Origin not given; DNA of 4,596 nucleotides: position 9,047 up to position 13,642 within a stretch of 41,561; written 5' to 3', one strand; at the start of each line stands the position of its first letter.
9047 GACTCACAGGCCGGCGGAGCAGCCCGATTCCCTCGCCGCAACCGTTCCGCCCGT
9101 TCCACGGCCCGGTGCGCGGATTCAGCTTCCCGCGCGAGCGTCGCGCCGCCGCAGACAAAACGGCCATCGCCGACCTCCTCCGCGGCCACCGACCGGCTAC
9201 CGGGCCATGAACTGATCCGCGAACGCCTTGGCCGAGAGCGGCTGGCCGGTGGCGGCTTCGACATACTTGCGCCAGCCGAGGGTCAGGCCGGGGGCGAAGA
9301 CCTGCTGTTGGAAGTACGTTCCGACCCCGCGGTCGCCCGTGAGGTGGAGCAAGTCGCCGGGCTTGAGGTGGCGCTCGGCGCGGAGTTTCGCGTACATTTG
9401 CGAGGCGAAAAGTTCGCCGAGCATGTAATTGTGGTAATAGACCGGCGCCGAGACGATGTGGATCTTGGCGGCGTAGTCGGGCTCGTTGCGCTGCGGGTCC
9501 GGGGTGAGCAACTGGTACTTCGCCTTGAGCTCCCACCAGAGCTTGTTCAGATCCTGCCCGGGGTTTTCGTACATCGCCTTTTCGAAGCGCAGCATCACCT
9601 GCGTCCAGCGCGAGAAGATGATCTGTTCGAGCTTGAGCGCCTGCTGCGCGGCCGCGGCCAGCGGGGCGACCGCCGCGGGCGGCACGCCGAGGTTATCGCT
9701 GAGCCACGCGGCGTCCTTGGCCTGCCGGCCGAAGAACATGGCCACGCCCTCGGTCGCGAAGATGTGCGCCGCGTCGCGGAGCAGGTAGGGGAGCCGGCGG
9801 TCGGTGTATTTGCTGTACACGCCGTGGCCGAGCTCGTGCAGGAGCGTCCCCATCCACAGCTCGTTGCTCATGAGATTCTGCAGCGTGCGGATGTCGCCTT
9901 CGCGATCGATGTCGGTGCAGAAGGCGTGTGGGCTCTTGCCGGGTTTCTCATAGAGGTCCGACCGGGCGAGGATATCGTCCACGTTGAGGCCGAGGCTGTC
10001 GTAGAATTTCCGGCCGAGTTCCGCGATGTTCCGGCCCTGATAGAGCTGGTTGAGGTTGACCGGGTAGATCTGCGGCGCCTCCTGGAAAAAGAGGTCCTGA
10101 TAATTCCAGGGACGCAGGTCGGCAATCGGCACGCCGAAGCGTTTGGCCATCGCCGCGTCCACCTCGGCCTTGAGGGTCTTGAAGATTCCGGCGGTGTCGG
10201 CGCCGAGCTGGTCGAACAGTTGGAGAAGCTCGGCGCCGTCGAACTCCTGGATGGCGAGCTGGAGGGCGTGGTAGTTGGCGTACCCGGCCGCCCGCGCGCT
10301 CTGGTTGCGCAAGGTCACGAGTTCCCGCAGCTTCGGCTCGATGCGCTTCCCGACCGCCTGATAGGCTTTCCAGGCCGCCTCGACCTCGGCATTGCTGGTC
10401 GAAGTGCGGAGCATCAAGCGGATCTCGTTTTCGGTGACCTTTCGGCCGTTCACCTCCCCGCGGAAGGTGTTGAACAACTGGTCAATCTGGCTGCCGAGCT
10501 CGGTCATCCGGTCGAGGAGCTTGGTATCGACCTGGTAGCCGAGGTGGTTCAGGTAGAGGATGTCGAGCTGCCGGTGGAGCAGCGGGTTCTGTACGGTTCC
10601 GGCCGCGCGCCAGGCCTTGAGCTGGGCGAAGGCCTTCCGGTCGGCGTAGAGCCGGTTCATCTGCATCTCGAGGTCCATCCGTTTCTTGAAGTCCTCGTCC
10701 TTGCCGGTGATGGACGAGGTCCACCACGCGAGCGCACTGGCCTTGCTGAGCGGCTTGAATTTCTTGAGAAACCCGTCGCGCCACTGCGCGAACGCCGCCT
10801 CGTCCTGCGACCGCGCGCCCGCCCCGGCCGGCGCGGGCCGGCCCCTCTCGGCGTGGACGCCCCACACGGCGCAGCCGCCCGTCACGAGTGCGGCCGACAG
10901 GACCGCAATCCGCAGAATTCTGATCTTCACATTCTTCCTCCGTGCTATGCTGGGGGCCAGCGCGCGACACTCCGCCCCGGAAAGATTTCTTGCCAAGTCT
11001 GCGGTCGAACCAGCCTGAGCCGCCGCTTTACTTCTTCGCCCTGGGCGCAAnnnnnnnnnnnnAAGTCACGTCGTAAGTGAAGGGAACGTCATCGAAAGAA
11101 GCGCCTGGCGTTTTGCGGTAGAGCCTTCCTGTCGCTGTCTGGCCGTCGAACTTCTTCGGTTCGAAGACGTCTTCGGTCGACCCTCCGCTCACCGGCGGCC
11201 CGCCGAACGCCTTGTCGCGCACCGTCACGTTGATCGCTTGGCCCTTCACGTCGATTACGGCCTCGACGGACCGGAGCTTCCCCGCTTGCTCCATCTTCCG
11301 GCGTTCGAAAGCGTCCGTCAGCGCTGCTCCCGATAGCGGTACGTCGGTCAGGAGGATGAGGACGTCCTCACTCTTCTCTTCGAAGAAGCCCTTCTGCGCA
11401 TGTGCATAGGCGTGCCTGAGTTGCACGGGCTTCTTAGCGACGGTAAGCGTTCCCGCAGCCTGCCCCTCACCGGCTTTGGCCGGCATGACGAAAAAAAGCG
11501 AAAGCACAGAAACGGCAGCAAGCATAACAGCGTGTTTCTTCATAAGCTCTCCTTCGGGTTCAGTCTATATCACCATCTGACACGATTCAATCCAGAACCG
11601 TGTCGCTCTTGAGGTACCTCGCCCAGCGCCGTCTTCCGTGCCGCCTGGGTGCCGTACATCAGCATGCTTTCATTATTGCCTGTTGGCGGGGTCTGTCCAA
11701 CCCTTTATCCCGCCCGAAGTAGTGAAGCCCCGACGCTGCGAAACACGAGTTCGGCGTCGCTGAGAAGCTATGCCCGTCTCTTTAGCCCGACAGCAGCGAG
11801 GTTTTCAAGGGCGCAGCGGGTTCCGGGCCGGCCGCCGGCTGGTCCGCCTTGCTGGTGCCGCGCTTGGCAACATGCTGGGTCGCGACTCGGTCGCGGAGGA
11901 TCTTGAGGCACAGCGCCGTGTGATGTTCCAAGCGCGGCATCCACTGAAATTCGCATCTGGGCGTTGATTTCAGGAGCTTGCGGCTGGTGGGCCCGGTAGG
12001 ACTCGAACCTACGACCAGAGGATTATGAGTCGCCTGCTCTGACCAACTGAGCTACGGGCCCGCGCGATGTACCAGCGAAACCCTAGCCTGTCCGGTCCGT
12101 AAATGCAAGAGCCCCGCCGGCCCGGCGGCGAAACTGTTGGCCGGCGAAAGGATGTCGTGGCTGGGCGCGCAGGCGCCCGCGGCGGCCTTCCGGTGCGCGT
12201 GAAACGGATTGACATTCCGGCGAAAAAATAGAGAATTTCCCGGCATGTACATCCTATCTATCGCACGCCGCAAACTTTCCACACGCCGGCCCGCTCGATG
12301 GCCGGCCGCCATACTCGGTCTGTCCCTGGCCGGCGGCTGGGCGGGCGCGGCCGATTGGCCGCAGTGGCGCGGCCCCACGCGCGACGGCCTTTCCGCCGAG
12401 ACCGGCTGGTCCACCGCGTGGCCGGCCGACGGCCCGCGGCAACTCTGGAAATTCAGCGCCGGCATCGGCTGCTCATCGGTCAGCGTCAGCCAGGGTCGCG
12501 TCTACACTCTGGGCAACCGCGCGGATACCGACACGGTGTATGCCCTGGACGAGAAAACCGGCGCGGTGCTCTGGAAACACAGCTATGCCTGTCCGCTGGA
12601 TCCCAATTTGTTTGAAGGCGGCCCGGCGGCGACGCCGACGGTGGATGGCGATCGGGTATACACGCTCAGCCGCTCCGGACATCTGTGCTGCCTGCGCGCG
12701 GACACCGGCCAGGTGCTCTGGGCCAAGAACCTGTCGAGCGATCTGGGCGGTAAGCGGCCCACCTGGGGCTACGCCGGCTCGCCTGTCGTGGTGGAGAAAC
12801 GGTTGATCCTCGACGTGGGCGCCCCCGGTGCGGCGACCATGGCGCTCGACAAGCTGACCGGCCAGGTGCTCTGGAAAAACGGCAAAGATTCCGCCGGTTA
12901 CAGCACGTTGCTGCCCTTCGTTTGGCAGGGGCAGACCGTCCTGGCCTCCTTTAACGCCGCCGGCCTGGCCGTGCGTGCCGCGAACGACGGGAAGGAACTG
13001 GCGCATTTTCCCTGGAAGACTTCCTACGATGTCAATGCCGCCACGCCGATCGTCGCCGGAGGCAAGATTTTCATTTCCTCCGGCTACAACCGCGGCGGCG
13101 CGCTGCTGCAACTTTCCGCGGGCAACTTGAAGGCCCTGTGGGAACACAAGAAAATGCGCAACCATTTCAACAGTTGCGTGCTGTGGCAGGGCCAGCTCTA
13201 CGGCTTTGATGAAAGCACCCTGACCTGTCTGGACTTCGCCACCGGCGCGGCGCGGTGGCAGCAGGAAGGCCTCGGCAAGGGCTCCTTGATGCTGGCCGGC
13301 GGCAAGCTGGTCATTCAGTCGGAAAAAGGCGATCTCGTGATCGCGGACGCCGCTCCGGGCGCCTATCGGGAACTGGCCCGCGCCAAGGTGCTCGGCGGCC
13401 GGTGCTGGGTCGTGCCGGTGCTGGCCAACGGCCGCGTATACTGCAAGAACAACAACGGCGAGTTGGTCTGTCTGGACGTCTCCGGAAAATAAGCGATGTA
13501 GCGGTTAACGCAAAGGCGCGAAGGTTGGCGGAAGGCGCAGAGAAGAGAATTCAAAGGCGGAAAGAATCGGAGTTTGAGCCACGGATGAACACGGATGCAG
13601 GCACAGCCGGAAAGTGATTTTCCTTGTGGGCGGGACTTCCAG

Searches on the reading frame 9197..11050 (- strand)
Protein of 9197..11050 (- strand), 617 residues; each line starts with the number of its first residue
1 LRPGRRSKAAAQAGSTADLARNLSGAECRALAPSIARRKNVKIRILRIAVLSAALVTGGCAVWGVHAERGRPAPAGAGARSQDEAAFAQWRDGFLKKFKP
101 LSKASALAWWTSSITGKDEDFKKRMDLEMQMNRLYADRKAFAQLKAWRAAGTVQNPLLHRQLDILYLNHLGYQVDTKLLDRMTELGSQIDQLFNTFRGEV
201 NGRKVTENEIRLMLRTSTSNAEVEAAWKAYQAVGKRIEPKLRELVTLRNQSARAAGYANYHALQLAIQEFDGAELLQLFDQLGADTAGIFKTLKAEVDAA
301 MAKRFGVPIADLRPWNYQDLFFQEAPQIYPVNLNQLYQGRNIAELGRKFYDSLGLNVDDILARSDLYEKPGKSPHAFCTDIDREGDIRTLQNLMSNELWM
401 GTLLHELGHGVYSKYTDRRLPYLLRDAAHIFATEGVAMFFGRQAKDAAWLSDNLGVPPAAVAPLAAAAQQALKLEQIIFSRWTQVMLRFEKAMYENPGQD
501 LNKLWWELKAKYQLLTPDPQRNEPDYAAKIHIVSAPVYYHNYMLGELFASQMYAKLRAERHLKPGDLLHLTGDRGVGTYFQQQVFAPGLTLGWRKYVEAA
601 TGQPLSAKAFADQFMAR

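Call 61: search_protein_families(library=pfam, proteins=[window:9197-11050:-], max_evalue=0.00001)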
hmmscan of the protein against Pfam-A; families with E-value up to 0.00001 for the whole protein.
window:9197-11050:- (617 aa): 3 families
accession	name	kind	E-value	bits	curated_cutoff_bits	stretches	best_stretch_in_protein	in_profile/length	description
PF01401.24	Peptidase_M2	-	1.8e-25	90.1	23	2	82-306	2-225/581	Angiotensin-converting enzyme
PF01432.26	Peptidase_M3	-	6e-14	52.7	27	1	365-614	190-455/457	Peptidase family M3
PF02074.21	Peptidase_M32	-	3e-10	39.8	25.1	0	538-613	410-484/489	Carboxypeptidase Taq (M32) metallopeptidase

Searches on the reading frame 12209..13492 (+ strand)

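Call 62: search_protein_families(library=pfam, proteins=[window:12209-13492:+], max_evalue=0.00001)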
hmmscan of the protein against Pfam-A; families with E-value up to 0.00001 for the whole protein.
window:12209-13492:+ (427 aa): 3 families
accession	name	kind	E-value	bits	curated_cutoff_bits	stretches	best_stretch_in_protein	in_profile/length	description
PF13360.13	PQQ_2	-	2.7e-38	132.3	27.6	1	108-352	3-233/233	Outer membrane protein assembly factor BamB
PF13570.13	Beta-prop_ACSF4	-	5.1e-11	43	133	1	111-423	32-328/329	Beta-alanine-activating enzyme, beta-propeller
PF01011.28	PQQ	-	4.7e-08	32.6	26.7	0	140-175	50-85/595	Glucose/ethanol/alcohol dehydrogenase, beta-propeller domain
